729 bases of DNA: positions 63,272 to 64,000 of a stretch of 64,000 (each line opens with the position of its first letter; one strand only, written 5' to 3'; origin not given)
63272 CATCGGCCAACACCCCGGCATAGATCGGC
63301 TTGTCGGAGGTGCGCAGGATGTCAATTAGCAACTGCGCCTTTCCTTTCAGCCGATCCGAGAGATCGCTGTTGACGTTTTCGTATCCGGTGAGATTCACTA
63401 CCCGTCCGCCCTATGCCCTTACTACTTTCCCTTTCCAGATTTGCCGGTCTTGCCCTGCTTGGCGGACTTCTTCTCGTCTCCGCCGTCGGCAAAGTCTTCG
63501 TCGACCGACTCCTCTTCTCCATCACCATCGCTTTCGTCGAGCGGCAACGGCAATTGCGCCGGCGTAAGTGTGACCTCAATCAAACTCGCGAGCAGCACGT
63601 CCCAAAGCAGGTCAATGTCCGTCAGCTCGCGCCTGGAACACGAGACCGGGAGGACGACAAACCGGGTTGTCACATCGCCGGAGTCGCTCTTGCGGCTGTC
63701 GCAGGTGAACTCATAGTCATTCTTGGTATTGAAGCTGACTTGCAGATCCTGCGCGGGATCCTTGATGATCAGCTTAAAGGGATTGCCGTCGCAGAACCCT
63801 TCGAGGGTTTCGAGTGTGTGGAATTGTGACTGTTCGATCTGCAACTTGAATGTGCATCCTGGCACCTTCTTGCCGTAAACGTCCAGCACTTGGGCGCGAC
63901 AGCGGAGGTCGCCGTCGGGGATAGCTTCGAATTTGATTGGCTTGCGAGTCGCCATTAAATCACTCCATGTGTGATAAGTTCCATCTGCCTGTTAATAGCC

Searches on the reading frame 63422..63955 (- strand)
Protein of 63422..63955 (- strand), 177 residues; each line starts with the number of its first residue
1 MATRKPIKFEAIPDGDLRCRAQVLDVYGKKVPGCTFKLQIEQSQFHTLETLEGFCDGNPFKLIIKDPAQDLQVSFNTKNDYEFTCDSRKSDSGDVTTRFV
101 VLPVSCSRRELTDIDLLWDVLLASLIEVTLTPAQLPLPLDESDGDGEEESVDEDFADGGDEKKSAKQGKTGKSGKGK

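Call 13: find_encoding_contigs(protein=window:63422-63955:-, flank=10000, max_places=6)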
Protein window:63422-63955:- (177 aa): 2 contigs read that carry it; 2 places shown.
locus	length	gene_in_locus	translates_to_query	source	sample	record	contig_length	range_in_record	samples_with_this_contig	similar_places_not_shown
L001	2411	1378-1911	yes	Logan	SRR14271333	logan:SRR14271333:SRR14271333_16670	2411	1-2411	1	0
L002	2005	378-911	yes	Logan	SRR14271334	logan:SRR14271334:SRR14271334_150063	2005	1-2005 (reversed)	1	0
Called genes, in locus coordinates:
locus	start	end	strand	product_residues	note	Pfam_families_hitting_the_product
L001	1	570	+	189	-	?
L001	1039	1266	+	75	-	-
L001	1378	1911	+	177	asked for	-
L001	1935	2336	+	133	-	-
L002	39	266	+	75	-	-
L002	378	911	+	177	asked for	-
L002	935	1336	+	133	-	-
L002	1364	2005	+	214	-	?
